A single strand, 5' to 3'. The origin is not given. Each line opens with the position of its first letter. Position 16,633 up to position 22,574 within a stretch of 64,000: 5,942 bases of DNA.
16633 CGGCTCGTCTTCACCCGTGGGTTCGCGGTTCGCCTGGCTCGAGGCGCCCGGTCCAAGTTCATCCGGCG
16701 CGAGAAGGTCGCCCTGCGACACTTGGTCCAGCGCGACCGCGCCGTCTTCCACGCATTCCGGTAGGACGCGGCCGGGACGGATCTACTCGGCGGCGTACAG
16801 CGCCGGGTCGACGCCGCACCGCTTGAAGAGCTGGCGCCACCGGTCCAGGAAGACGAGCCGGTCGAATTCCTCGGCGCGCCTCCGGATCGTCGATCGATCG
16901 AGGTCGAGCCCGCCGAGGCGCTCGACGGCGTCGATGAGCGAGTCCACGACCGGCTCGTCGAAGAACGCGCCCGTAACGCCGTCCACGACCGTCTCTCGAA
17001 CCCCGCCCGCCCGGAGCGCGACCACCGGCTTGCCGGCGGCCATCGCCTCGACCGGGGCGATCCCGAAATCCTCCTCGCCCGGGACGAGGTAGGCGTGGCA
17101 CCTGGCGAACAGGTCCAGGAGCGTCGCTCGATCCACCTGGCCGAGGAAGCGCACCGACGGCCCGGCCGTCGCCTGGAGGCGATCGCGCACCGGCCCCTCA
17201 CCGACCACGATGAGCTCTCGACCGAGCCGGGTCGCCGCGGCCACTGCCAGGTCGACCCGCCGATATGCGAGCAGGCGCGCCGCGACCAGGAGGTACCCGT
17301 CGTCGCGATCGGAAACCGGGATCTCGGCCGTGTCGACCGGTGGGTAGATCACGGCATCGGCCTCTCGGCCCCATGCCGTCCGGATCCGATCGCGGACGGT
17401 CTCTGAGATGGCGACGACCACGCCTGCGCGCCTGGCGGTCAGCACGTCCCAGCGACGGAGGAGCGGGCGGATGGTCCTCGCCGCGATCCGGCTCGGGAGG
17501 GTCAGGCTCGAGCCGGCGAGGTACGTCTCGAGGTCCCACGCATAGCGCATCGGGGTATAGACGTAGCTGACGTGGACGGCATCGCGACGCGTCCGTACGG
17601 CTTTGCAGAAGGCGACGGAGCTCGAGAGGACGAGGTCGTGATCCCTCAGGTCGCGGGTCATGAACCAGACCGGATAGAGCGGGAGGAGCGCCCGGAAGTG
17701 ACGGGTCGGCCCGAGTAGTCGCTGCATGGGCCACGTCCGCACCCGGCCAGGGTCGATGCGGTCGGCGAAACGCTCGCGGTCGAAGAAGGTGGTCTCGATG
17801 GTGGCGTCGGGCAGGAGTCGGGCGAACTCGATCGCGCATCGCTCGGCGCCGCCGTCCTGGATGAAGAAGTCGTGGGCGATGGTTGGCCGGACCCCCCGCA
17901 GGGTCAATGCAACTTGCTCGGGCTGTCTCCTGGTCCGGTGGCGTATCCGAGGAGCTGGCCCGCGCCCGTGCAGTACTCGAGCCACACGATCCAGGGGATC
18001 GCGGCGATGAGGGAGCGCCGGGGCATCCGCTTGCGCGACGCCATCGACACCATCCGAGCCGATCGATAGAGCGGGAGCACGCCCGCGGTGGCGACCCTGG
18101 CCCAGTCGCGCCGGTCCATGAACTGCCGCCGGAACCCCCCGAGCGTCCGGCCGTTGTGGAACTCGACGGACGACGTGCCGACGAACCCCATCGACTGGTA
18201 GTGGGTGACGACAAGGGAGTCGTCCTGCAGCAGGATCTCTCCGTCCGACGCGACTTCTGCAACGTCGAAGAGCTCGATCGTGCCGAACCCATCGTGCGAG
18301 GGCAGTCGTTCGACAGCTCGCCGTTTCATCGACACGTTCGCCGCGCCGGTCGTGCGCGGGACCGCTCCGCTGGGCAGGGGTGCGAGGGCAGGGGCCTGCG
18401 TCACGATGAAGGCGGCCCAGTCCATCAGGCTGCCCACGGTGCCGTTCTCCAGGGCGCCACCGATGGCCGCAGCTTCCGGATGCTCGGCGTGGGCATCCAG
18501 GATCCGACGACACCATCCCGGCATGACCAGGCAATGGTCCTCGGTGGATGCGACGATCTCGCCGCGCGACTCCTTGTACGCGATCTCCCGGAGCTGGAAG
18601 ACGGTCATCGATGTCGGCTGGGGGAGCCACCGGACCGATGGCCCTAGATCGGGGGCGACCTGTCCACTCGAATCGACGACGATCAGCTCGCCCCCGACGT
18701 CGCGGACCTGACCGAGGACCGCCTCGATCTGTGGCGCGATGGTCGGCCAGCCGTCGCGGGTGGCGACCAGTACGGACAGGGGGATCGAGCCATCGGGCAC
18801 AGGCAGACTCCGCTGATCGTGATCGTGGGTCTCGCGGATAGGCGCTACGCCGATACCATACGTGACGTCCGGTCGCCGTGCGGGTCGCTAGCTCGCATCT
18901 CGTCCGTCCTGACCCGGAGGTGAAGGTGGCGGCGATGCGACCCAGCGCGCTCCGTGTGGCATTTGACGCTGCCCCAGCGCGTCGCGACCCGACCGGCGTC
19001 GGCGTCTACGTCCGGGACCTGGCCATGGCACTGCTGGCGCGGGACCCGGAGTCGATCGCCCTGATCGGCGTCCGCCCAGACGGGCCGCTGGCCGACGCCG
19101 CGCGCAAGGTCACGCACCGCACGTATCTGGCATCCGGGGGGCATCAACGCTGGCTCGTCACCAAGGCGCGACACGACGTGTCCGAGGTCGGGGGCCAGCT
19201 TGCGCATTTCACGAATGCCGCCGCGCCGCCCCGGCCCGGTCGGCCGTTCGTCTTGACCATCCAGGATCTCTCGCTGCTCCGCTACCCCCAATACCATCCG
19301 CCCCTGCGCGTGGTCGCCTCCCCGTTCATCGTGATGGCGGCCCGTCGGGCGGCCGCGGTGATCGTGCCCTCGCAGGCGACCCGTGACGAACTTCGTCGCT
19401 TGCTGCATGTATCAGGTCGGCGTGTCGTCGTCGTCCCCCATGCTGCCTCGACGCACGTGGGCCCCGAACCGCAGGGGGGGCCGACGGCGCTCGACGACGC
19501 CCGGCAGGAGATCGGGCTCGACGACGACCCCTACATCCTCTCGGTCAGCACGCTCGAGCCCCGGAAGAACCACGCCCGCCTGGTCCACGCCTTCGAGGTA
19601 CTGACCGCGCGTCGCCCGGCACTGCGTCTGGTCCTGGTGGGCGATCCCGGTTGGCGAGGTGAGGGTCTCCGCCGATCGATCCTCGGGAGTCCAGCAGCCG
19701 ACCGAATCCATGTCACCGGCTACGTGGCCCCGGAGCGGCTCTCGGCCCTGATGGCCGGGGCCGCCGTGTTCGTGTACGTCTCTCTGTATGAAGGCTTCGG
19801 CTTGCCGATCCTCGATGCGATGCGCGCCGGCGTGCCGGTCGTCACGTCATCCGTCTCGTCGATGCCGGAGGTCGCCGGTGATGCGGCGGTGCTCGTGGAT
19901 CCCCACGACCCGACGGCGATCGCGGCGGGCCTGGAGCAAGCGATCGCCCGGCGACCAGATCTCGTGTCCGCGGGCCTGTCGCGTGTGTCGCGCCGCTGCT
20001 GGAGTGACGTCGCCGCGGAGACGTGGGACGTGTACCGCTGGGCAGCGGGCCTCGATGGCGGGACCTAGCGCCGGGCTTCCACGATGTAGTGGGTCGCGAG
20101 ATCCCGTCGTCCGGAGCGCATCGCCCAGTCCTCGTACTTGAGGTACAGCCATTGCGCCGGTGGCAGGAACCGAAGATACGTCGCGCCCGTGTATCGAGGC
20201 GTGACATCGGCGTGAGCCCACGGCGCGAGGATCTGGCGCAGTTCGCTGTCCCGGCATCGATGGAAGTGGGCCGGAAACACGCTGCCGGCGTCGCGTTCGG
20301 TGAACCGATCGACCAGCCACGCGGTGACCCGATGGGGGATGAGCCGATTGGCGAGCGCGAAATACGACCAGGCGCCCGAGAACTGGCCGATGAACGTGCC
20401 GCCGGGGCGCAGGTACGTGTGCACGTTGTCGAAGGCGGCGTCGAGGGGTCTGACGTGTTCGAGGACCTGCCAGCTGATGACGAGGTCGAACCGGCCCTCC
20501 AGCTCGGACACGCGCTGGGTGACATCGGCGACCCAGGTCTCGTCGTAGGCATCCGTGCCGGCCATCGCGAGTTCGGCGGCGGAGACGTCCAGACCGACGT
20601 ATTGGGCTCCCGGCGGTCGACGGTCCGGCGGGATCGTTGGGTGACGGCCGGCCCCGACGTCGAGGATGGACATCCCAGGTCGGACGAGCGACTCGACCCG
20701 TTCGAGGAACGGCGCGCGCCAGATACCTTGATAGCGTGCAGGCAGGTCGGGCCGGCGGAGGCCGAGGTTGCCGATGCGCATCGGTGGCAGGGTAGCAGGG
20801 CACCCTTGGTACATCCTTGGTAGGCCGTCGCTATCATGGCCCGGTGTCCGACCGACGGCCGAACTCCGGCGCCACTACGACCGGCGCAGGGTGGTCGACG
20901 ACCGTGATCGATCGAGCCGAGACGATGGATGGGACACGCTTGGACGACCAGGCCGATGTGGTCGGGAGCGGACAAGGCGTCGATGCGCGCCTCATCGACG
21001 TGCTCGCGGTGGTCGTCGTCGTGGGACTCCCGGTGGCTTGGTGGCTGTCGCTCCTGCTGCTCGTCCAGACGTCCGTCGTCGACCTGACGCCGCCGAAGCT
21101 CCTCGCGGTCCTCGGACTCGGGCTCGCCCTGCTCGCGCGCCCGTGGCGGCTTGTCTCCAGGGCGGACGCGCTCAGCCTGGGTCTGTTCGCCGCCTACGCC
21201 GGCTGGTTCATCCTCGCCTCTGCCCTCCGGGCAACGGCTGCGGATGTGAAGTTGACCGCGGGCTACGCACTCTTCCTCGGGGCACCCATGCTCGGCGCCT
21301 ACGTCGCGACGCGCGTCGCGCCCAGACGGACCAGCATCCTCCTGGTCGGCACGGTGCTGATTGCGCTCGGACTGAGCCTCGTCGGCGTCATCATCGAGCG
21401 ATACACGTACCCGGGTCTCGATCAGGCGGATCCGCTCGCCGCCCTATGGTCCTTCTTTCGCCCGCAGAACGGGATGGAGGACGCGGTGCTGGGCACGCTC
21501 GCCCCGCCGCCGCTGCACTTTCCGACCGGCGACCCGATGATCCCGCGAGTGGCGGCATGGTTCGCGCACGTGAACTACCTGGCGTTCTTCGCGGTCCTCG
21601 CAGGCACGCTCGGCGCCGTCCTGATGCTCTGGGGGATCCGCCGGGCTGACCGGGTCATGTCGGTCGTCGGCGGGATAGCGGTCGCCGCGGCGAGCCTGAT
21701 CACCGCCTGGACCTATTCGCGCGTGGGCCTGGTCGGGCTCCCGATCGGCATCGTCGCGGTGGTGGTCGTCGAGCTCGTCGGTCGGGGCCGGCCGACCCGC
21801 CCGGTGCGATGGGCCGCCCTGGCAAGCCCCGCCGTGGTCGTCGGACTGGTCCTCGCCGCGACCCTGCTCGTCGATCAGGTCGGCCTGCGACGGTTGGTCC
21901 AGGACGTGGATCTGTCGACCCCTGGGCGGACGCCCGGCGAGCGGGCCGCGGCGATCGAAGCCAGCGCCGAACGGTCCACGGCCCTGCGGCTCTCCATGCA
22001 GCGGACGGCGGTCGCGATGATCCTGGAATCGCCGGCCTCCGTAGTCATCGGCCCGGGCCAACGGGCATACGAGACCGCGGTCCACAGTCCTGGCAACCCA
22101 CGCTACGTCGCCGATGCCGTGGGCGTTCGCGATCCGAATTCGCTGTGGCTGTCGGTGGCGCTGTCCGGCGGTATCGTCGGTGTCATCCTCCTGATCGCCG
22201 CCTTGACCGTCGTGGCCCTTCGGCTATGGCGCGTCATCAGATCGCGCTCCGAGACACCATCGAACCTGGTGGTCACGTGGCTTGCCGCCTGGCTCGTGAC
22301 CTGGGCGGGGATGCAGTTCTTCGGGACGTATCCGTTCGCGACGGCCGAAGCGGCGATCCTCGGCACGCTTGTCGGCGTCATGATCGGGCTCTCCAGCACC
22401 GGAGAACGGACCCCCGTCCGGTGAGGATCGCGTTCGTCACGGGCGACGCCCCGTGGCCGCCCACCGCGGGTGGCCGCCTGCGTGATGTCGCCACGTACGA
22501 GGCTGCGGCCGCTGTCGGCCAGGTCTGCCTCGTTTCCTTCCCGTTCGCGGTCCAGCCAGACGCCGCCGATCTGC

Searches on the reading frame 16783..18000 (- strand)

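Call 24: search_protein_families(library=pfam, proteins=[window:16783-18000:-], max_evalue=0.001)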
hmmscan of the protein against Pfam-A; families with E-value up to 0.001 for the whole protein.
window:16783-18000:- (405 aa): 5 families
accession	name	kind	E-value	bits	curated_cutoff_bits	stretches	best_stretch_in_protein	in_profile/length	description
PF00534.26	Glycos_transf_1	-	5.5e-24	85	26.4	1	230-363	11-156/172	Glycosyl transferases group 1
PF13692.12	Glyco_trans_1_4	-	2.4e-21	76.9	27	1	237-362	4-139/142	Glycosyl transferases group 1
PF13439.12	Glyco_transf_4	-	9.4e-11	42.5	28.5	1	50-225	2-169/170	Glycosyltransferase Family 4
PF20706.3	GT4-conflict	-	0.00014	21.5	26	1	189-353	144-335/385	Family 4 Glycosyltransferase in conflict systems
PF13524.12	Glyco_trans_1_2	-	0.00022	21.6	25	1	252-378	5-127/144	Glycosyl transferase-like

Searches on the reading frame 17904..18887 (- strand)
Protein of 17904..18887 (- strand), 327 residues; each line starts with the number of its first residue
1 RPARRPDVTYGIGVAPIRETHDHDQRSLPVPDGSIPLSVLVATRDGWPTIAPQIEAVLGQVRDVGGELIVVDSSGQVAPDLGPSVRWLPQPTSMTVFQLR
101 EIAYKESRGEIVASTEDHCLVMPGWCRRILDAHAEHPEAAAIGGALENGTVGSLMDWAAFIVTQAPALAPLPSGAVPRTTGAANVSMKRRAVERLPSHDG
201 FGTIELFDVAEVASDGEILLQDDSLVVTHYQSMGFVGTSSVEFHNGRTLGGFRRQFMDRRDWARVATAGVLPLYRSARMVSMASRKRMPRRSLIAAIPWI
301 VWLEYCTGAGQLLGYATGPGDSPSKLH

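Call 24: search_protein_families(library=pfam, proteins=[window:17904-18887:-], max_evalue=0.001)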
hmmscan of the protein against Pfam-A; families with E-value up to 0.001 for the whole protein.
window:17904-18887:- (327 aa): 1 family
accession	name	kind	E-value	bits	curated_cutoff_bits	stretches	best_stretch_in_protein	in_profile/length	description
PF00535.33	Glycos_transf_2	-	3.6e-05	24.2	23.3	1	38-155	1-125/168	Glycosyl transferase family 2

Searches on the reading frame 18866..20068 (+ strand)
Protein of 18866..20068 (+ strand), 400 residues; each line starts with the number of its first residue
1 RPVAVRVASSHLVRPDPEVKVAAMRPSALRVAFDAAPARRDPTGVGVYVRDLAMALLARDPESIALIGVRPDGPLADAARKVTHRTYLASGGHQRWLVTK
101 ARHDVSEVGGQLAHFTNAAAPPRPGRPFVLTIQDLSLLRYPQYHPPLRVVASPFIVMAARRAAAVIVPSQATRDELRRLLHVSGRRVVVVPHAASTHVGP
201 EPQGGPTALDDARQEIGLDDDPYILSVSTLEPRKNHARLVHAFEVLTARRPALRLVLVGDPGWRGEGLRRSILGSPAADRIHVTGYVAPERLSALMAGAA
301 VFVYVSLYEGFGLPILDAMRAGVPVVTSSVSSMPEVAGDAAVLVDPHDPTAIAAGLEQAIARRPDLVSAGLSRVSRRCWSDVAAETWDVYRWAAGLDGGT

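Call 24: search_protein_families(library=pfam, proteins=[window:18866-20068:+], max_evalue=0.001)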
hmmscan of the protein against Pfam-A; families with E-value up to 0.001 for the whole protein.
window:18866-20068:+ (400 aa): 5 families
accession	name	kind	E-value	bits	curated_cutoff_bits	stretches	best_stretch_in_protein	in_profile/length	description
PF00534.26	Glycos_transf_1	-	2.9e-31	108.7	26.4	1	212-363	5-159/172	Glycosyl transferases group 1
PF13692.12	Glyco_trans_1_4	-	2.1e-28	99.8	27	1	222-360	2-140/142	Glycosyl transferases group 1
PF13439.12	Glyco_transf_4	-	1.7e-11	44.8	28.5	1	43-193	2-165/170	Glycosyltransferase Family 4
PF20706.3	GT4-conflict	-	3e-10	40.1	26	1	218-331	194-314/385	Family 4 Glycosyltransferase in conflict systems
PF13579.12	Glyco_trans_4_4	-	6.4e-08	33.5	29.7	1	43-191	1-156/158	Glycosyl transferase 4-like domain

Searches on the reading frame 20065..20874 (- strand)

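Call 24: search_protein_families(library=pfam, proteins=[window:20065-20874:-], max_evalue=0.001)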
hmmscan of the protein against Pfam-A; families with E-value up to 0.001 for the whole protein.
window:20065-20874:- (269 aa): 6 families
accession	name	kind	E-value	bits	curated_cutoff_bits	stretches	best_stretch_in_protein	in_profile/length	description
PF13489.12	Methyltransf_23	-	4.7e-15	56.1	27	1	64-188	20-134/164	Methyltransferase domain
PF08242.18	Methyltransf_12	-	9.8e-12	45.9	30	1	86-161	17-98/98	Methyltransferase domain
PF08241.18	Methyltransf_11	-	4.4e-11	43.7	21.2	1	71-162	1-94/95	Methyltransferase domain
PF13649.12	Methyltransf_25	-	2.9e-09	38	27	1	70-159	1-97/97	Methyltransferase domain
PF13847.12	Methyltransf_31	-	1.8e-06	28.2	27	1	66-162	3-108/145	Methyltransferase domain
PF02353.26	CMAS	-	4.9e-05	23.2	27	1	64-164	60-165/273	Mycolic acid cyclopropane synthetase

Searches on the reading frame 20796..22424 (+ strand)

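Call 24: search_protein_families(library=pfam, proteins=[window:20796-22424:+], max_evalue=0.001)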
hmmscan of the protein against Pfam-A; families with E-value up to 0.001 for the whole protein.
window:20796-22424:+ (542 aa): 1 family
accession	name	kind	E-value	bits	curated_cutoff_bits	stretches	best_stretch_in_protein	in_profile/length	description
PF04932.20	Wzy_C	-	4.9e-13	49.5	31.7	1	295-467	2-149/149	O-Antigen ligase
